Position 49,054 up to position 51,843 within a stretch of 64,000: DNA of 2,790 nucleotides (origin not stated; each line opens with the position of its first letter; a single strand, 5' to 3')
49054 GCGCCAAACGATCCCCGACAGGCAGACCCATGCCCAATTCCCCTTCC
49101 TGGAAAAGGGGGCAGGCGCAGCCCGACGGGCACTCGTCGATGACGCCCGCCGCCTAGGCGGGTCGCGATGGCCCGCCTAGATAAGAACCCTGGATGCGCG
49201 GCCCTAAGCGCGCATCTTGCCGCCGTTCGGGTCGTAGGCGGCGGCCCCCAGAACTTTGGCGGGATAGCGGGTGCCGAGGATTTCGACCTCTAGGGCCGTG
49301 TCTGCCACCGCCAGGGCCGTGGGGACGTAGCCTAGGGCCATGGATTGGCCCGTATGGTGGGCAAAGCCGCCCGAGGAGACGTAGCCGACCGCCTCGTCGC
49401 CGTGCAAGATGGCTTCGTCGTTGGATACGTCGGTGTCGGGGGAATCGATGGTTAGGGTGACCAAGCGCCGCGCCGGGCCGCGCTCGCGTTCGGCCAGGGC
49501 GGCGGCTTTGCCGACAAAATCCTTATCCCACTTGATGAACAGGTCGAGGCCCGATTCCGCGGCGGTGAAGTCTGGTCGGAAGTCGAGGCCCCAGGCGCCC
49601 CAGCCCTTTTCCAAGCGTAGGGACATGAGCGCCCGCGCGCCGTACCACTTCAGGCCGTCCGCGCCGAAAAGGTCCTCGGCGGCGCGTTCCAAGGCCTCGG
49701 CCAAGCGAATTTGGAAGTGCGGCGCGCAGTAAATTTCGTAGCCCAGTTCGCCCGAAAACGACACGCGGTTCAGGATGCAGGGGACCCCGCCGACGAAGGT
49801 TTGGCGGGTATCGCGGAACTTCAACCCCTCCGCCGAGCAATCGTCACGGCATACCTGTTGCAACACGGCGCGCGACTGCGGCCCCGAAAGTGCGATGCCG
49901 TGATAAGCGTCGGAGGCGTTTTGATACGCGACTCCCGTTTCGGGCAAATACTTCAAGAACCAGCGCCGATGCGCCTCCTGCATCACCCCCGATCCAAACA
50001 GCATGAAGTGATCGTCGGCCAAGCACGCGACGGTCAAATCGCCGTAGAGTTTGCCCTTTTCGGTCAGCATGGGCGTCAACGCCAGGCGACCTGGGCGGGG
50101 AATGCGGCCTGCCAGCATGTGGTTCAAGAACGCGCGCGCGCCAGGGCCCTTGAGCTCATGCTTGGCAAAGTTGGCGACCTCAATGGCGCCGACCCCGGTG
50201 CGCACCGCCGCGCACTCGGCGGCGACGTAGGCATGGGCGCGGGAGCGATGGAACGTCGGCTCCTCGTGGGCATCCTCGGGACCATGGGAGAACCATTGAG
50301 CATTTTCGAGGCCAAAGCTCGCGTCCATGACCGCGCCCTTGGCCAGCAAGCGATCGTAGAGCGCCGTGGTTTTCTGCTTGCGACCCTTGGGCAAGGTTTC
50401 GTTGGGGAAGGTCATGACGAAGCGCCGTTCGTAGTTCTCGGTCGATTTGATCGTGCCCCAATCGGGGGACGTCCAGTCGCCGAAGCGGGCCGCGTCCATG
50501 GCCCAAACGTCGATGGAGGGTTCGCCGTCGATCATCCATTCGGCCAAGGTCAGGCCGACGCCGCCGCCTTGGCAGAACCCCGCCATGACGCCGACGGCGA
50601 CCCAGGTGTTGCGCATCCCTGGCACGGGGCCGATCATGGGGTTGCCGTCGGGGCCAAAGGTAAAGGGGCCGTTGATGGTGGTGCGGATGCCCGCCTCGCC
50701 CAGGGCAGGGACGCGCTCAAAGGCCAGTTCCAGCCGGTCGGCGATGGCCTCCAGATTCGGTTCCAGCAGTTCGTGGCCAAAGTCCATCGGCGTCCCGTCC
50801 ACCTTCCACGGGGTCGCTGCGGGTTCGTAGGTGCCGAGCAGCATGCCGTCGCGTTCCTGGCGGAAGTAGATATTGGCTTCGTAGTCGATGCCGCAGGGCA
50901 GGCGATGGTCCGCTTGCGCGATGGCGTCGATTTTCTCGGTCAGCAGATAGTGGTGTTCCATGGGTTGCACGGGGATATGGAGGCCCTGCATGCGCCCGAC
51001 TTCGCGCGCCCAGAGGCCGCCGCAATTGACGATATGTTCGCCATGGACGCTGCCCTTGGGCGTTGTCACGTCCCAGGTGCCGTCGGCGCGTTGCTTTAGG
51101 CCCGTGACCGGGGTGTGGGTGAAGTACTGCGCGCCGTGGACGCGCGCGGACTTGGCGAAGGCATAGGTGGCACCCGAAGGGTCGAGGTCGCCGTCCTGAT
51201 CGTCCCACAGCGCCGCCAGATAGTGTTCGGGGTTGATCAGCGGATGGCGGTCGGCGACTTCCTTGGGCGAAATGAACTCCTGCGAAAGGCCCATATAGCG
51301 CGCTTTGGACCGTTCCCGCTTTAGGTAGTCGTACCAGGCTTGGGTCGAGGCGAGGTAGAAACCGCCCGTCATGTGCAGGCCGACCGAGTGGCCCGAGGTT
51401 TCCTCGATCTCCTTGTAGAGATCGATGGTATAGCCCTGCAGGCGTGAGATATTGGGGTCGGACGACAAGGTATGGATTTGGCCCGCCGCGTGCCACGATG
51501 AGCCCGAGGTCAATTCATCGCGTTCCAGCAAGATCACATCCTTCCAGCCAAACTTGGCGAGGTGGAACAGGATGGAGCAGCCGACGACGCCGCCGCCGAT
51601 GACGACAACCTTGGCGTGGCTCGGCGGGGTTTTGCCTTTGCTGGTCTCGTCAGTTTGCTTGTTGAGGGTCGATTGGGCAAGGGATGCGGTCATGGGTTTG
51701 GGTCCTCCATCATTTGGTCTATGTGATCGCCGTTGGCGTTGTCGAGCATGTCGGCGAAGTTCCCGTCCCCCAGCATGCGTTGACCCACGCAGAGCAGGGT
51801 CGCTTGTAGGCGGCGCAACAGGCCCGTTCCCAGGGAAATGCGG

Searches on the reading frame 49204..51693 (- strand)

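Call 65: search_protein_families(library=padloc, proteins=[window:49204-51693:-], max_evalue=0.00001)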
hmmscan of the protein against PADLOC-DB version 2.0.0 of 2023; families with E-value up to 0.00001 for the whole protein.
window:49204-51693:- (829 aa): 0 families

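Call 66: search_protein_families(library=ncbifam, proteins=[window:49204-51693:-], max_evalue=1e-10)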
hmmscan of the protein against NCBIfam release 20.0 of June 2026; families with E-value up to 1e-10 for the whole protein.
window:49204-51693:- (829 aa): 18 families
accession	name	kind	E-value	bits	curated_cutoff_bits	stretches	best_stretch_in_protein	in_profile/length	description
TIGR01372.1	soxA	subfamily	2.5e-46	158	1164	1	447-828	614-995/996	sarcosine oxidase subunit alpha family protein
NF001567.0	PRK00389.1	subfamily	2.4e-43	148.5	300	1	491-818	35-351/359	glycine cleavage system aminomethyltransferase GcvT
NF053776.1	TmaoDeMthMsil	equivalog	4e-38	131.4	1100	1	492-828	420-762/763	trimethylamine N-oxide demethylase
NF010093.0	PRK13579.1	equivalog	1.6e-34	119.3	459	1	490-815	41-359/371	glycine cleavage system aminomethyltransferase GcvT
TIGR00528.1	gcvT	equivalog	1.9e-34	119.2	235.85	1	492-815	34-355/362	glycine cleavage system aminomethyltransferase GcvT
TIGR02352.1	thiamin_ThiO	equivalog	2.6e-28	99.1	250.8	1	29-368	1-327/351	glycine oxidase ThiO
NF008425.0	PRK11259.1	equivalog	1.2e-26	93.6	257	1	26-404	4-375/377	N-methyl-L-tryptophan oxidase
TIGR03377.1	glycerol3P_GlpA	equivalog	2.3e-18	66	552.8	1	28-245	1-220/530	anaerobic glycerol-3-phosphate dehydrogenase subunit GlpA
TIGR01373.1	soxB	subfamily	1.7e-17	63.3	529.45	1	5-395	7-390/407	sarcosine oxidase subunit beta family protein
TIGR01377.1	soxA_mon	subfamily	2.4e-17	62.8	479.65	1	29-405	3-376/381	amino oxidase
TIGR03364.1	HpnW_proposed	hypoth_equivalog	3.2e-16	59.3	285.1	1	28-226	2-194/365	TIGR03364 family FAD-dependent oxidoreductase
NF009133.0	PRK12486.1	equivalog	8e-16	57.9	410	1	490-813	44-362/369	dimethylsulfoniopropionate demethylase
NF001933.0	PRK00711.1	subfamily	3.2e-14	52.8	383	0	82-252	108-279/429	D-amino acid dehydrogenase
NF008313.0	PRK11101.1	equivalog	4.7e-14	51.9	425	1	25-250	7-234/548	anaerobic glycerol-3-phosphate dehydrogenase subunit A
NF050086.1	pipecolate_AmaA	exception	4.9e-14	51.8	600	0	129-223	141-231/425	L-pipecolate oxidase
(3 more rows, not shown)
